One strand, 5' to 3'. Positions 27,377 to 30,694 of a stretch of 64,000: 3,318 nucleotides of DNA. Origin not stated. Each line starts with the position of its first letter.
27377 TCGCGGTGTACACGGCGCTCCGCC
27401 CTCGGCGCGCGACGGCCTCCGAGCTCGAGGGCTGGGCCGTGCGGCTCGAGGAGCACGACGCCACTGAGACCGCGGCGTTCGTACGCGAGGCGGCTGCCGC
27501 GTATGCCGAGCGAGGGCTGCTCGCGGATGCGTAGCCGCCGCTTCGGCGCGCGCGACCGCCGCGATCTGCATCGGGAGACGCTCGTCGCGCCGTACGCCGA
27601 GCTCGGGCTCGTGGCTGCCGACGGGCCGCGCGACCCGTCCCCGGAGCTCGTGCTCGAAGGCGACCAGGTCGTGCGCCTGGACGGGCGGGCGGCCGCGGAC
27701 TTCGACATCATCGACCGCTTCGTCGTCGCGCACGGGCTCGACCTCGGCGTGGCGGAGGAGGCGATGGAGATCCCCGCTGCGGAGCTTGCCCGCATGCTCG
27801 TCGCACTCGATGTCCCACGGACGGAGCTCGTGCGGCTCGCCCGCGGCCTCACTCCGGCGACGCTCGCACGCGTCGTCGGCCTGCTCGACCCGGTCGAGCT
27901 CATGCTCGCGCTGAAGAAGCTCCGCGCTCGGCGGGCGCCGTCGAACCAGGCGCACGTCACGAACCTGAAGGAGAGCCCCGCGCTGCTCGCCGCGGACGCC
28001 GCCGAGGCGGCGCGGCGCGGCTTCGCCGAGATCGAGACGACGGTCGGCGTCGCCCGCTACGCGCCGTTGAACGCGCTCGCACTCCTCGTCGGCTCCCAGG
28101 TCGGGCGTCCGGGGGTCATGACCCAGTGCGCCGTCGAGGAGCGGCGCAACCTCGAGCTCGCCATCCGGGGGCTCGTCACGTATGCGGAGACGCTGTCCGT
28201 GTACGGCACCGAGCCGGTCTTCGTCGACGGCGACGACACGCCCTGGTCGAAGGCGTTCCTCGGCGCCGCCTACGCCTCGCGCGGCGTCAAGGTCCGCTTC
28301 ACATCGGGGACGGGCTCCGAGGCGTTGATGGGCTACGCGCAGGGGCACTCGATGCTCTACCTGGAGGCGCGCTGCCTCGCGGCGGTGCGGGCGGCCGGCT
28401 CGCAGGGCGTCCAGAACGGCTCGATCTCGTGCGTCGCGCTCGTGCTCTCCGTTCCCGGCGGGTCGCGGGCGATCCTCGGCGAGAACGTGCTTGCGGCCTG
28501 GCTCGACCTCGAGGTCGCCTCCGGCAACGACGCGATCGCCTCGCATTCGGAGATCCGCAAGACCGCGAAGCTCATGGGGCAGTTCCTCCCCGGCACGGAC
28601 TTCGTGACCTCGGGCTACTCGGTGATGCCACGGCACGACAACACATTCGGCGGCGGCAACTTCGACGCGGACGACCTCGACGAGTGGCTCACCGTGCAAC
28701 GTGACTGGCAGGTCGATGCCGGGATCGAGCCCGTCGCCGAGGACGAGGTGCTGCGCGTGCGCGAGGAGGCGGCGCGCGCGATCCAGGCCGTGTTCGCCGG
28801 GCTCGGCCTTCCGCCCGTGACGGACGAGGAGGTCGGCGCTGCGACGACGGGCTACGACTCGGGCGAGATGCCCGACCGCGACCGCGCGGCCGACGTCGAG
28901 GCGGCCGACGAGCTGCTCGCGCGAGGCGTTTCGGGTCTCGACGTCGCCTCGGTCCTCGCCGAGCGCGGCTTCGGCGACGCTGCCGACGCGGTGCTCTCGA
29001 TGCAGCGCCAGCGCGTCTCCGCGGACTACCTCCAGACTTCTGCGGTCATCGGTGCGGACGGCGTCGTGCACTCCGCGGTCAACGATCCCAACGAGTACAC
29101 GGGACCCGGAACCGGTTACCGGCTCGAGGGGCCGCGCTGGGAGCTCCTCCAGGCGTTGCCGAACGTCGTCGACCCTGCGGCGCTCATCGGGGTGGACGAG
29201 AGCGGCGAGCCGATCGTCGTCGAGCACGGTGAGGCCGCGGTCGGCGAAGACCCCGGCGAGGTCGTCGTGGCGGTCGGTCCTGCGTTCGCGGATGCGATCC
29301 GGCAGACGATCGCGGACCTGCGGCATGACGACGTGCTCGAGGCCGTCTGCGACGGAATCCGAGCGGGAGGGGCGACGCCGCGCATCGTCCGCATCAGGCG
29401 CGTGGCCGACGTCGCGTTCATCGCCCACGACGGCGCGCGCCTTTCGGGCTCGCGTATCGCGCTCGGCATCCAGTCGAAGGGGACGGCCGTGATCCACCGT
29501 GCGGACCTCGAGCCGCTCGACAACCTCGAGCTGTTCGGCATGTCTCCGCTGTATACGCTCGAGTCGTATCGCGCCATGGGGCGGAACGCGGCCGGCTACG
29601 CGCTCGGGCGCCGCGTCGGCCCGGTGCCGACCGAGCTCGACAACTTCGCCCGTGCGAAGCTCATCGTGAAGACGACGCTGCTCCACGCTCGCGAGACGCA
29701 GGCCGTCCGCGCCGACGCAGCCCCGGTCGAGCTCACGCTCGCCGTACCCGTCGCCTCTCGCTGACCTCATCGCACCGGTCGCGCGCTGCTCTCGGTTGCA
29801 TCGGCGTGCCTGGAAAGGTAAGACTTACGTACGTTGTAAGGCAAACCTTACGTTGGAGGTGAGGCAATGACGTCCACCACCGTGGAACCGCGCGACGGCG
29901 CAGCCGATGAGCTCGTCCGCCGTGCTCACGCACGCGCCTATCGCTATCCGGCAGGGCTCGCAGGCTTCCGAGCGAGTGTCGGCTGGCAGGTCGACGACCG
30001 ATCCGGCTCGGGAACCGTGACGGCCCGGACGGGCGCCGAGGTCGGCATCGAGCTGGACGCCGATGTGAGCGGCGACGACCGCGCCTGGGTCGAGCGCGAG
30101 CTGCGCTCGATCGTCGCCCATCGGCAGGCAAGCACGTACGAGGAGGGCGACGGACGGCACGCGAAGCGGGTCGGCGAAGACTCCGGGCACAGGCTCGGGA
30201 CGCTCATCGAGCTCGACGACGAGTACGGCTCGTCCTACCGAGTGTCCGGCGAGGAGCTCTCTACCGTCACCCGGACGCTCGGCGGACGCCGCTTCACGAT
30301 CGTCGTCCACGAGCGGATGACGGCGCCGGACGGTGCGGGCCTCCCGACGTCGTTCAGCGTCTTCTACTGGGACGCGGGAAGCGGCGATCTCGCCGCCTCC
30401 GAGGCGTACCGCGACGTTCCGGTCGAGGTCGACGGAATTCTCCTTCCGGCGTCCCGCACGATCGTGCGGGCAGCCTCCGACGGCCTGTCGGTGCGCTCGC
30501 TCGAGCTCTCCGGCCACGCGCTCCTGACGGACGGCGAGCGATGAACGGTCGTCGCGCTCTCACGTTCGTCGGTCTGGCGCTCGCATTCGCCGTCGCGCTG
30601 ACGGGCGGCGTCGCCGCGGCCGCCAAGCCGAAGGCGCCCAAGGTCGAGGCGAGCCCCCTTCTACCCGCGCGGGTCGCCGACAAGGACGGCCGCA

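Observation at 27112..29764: B12-dependent diol/glycerol dehydratase with inverted gene order, alpha-beta fusion and no reactivase or microcompartment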

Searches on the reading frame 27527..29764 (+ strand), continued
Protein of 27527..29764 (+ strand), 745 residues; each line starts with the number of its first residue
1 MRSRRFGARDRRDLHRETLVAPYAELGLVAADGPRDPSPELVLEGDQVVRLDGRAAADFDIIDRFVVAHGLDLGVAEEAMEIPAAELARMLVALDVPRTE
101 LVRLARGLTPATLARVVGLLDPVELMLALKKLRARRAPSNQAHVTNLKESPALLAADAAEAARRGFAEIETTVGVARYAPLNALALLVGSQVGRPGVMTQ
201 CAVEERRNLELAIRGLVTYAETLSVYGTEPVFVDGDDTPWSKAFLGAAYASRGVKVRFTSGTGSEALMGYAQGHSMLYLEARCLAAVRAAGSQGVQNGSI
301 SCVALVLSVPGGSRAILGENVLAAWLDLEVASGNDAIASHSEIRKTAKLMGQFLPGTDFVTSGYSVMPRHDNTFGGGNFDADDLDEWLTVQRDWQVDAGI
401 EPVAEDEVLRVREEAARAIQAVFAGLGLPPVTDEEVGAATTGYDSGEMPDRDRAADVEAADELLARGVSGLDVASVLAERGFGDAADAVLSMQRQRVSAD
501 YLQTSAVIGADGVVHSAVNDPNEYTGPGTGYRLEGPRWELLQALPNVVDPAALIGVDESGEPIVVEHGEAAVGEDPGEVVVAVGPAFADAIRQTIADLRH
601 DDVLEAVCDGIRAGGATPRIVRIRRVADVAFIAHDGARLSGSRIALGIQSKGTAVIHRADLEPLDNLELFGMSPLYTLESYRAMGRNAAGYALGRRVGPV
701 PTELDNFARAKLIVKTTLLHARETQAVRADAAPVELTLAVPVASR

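Call 21: search_solved_structures(query=window:27527-29764:+, show_alignments=2, max_evalue=0.001)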
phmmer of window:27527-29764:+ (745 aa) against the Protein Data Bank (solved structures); distinct sequences matched with E-value up to 0.001: 13.
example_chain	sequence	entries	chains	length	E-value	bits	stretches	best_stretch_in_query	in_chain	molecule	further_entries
9via_B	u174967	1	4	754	3.8e-248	828.6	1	2-737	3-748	Glycerol dehydrase alpha subunit,Glycerol dehydrase beta subunit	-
9vig_B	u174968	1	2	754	4.9e-248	828.2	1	2-737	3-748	Glycerol dehydrase alpha subunit,Glycerol dehydrase beta subunit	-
9vi2_A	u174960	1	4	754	6.6e-248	827.8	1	2-737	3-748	Glycerol dehydrase alpha subunit,Glycerol dehydrase beta subunit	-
9vij_B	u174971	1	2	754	1.5e-247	826.6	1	2-737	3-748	Glycerol dehydrase alpha subunit,Glycerol dehydrase beta subunit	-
9vii_B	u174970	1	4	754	2.6e-247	825.8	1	2-737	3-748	Glycerol dehydrase alpha subunit,Glycerol dehydrase beta subunit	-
1iwp_A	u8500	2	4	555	1.8e-202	677.6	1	2-551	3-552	Glycerol Dehydratase Alpha subunit | glycerol dehydrase alpha subunit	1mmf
1dio_A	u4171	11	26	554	3.3e-202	676.7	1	1-551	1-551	PROTEIN (DIOL DEHYDRATASE) | PROPANEDIOL DEHYDRATASE | DIOL DEHYDRATASE alpha chain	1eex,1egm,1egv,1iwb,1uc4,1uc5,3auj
7xrk_A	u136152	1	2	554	4.4e-202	676.3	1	1-550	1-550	Diol dehydrase alpha subunit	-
5ysh_A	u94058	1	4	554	1.7e-201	674.4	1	1-551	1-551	Diol dehydrase alpha subunit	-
1mmf_B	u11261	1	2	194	4.4e-43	150.8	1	566-737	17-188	glycerol dehydrase beta subunit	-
1iwp_B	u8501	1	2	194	4.4e-43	150.8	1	566-737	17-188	Glycerol Dehydratase Beta subunit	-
1dio_B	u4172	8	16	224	1.4e-42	149.1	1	556-739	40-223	PROTEIN (DIOL DEHYDRATASE) | PROPANEDIOL DEHYDRATASE | DIOL DEHYDRATASE beta chain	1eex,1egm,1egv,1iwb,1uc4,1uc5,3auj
5yrt_B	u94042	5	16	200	6.5e-42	146.9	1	563-739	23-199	Diol dehydrase beta subunit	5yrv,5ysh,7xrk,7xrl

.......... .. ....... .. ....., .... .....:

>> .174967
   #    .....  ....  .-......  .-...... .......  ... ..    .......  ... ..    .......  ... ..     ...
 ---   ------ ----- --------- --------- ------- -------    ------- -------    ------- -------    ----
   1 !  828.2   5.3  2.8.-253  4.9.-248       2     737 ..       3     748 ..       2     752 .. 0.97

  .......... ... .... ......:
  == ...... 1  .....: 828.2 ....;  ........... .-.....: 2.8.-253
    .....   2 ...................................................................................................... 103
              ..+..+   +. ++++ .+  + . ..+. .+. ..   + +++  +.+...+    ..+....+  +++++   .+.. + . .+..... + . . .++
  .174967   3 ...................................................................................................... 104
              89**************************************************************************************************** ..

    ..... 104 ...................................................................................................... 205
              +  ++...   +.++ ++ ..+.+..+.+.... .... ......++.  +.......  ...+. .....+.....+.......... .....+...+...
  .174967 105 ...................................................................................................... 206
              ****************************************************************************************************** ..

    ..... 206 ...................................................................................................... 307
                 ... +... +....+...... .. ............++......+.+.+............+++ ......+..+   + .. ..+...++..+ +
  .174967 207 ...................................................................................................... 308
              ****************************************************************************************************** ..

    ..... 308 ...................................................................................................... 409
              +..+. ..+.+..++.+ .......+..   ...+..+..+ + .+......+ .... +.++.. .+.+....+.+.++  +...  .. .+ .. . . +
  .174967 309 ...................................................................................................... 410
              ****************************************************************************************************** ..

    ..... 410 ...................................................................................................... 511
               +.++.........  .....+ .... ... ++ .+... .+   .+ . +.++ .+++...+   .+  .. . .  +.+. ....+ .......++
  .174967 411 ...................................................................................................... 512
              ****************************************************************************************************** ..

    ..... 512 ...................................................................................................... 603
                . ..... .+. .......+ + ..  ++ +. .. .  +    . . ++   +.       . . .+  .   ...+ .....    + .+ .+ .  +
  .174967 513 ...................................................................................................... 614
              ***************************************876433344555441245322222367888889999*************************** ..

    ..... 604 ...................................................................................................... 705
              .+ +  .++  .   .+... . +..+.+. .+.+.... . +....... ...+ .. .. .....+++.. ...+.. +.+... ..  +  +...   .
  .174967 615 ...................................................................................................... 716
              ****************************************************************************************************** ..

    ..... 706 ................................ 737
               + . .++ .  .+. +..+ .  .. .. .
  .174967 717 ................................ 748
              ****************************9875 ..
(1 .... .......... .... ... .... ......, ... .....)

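Call 23: find_encoding_contigs(protein=P0111, flank=10000, max_places=2)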
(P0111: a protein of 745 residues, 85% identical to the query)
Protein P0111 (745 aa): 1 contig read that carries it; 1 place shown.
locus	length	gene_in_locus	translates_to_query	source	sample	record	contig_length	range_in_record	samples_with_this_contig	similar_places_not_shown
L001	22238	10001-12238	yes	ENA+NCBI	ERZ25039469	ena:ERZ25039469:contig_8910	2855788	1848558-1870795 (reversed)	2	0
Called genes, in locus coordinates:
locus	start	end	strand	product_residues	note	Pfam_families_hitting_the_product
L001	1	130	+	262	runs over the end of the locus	PF00005:ABC_tran, PF12399:BCA_ABC_TP_C (weak)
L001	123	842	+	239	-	PF00005:ABC_tran, PF13304:AAA_21 (faint)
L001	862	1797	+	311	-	PF26550:Tricorn_2nd, PF07676:PD40, PF26549:Tricorn_N, PF26550:Tricorn_2nd, PF26549:Tricorn_N, PF26549:Tricorn_N, PF26550:Tricorn_2nd, PF07676:PD40, +5 more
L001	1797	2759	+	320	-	PF08240:ADH_N, PF00107:ADH_zinc_N, PF13602:ADH_zinc_N_2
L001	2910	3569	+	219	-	PF00392:GntR, PF07729:FCD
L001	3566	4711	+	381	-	PF01408:GFO_IDH_MocA, PF03447:NAD_binding_3 (faint), PF22725:GFO_IDH_MocA_C3, PF02894:GFO_IDH_MocA_C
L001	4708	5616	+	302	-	PF01261:AP_endonuc_2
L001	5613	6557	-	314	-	PF01073:3Beta_HSD, PF01370:Epimerase, PF02719:Polysacc_synt_2, PF04321:RmlD_sub_bind, PF16363:GDP_Man_Dehyd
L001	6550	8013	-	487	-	PF00171:Aldedh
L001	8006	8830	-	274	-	PF01557:FAA_hydrolase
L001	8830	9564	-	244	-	PF00106:adh_short, PF08659:KR, PF13561:adh_short_C2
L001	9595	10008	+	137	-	PF02287:Dehydratase_SU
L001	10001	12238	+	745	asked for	PF02286:Dehydratase_LU, PF02288:Dehydratase_MU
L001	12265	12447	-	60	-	PF01361:Tautomerase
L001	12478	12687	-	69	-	PF01361:Tautomerase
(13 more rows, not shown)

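Call 24: find_related_loci(query=window:27527-29764:+, collection=genome_contigs, flank=10000)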
Query window:27527-29764:+ (745 aa) in genome_contigs; peptide patterns used: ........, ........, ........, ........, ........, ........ (x = any residue, [..] = any of these).
578 stretches matched a pattern; 472 encode a relative of the query (tblastn E <= 1e-3); the best 80 are kept; 80 distinct loci.
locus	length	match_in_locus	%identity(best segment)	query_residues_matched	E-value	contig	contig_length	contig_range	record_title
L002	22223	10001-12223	90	1-741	0e+0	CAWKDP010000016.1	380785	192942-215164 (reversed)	MAG: uncultured Actinomycetes bacterium isolate MFD05454.bin.2.267 genome assembly, contig: contig_3700, whole genome sh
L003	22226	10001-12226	90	1-742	0e+0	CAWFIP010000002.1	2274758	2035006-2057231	MAG: uncultured Actinomycetes bacterium isolate MFD02242.bin.1.36 genome assembly, contig: contig_2959, whole genome sho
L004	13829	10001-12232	88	2-744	0e+0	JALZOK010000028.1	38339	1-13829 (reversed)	MAG: Actinomycetota bacterium isolate MSU bin109 SD1459_NODE_120_length_38339_cov_2.272218, whole genome shotgun sequenc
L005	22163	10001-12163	91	22-742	0e+0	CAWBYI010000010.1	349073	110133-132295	MAG: uncultured Actinomycetes bacterium isolate MFD00962.bin.2.159 genome assembly, contig: contig_79483, whole genome s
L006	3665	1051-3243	89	14-744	0e+0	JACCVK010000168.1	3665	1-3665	MAG: Actinomycetota bacterium isolate MGR_bin124 SD2897-2912_k127_692061, whole genome shotgun sequence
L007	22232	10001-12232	86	1-744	0e+0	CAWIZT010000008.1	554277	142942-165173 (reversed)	MAG: uncultured Actinomycetes bacterium isolate MFD05567.bin.2.26 genome assembly, contig: contig_2860, whole genome sho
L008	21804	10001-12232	86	1-744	0e+0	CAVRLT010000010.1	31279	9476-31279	MAG: uncultured Actinomycetes bacterium isolate MFD05567.bin.2.25 genome assembly, contig: contig_141092, whole genome s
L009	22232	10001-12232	86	1-744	0e+0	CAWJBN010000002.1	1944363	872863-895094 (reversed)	MAG: uncultured Actinomycetes bacterium isolate MFD00962.bin.2.176 genome assembly, contig: contig_18666, whole genome s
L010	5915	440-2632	87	14-744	0e+0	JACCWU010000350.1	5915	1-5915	MAG: Actinomycetota bacterium isolate MGR_bin160 SD2897-2912_k127_1380630, whole genome shotgun sequence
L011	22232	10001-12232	87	1-743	0e+0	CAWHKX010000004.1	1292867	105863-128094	MAG: uncultured Actinomycetes bacterium isolate MFD02840.bin.2.220 genome assembly, contig: contig_26678, whole genome s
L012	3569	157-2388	86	1-744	0e+0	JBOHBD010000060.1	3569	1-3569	MAG: Gaiellaceae bacterium isolate M3-S_metawrap_bin.232 k127_2782758, whole genome shotgun sequence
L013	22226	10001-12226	86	1-742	0e+0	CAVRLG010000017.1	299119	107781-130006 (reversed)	MAG: uncultured Thermoleophilia bacterium isolate MFD05567.bin.2.4 genome assembly, contig: contig_72635, whole genome s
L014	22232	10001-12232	85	1-744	0e+0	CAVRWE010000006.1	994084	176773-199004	MAG: uncultured Actinomycetes bacterium isolate MFD06229.bin.2.72 genome assembly, contig: contig_5088, whole genome sho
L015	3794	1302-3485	87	1-728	0e+0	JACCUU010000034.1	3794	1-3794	MAG: Actinomycetota bacterium isolate MGR_bin108 SD2897-2912_k127_483414, whole genome shotgun sequence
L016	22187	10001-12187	85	14-742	0e+0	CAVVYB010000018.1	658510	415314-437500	MAG: uncultured Gaiellaceae bacterium isolate MFD00962.bin.2.122 genome assembly, contig: contig_8897, whole genome shot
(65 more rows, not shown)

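Call 34: search_protein_representatives(protein=window:27527-29764:+)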
Query: 745 residues. Proteins with E-value up to 0.001 (for the whole library): 1400; up to 1e-10: 972; up to 1e-30: 333. The best 150 are listed.
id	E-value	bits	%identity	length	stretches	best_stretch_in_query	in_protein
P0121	0.0e+00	1227.5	79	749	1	2-744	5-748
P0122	4.0e-269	911.2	82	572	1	198-724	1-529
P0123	2.4e-237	806.2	80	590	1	2-465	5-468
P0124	1.5e-210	717.6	68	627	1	119-645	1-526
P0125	1.5e-208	710.9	58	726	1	1-588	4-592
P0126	2.4e-199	680.5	78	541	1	3-403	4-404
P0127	4.7e-197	673.0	48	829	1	4-740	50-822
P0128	2.7e-186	637.4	47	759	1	2-738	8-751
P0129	6.0e-178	609.8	51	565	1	2-553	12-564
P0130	1.5e-169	582.0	82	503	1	268-600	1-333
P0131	3.8e-159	547.7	58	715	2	293-697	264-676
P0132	5.8e-153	527.2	89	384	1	198-467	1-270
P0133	3.3e-152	524.7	65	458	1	119-543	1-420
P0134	2.2e-144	498.9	81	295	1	451-744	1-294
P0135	1.6e-142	492.7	66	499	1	214-589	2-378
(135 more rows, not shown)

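Call 52: find_encoding_contigs(protein=P0128, flank=10000, max_places=2)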
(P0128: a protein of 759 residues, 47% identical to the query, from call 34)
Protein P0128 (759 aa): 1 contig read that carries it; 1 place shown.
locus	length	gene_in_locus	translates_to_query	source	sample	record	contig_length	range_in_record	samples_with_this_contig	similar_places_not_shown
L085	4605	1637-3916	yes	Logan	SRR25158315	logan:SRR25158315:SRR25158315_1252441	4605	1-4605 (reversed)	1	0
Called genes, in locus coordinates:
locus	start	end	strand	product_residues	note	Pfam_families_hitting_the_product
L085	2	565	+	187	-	?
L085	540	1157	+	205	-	PF12802:MarR_2, PF01047:MarR, PF13463:HTH_27 (weak)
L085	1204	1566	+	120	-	PF07366:SnoaL, PF12680:SnoaL_2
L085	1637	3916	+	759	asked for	PF02286:Dehydratase_LU, PF02288:Dehydratase_MU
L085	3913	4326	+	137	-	PF02287:Dehydratase_SU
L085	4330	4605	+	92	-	?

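Call 53: find_encoding_contigs(protein=P0127, flank=10000, max_places=2)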
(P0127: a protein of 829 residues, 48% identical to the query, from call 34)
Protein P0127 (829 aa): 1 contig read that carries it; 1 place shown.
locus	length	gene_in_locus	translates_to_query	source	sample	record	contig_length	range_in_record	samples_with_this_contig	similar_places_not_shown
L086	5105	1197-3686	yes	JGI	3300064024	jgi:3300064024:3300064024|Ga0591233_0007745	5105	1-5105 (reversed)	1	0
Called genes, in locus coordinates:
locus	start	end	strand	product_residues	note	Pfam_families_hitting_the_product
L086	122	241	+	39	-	-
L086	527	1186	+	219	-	PF02287:Dehydratase_SU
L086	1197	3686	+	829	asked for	PF02286:Dehydratase_LU, PF02288:Dehydratase_MU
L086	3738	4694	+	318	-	PF03928:HbpS-like, PF14231:GXWXG, PF14232:DUF4334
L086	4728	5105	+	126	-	?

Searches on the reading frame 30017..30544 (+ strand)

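Call 13: search_protein_families(library=pfam, proteins=[window:30017-30544:+], max_evalue=0.001)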
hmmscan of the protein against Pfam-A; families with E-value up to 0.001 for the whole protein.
window:30017-30544:+ (175 aa): 1 family
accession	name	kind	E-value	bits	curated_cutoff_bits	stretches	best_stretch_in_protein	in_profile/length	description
PF11866.13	DUF3386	-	3.3e-17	63.1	25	1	20-169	61-210/211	Protein of unknown function (DUF3386)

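Call 17: search_protein_families(library=ncbifam, proteins=[window:30017-30544:+], max_evalue=0.00001)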
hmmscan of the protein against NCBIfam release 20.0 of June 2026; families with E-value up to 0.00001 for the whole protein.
window:30017-30544:+ (175 aa): 0 families
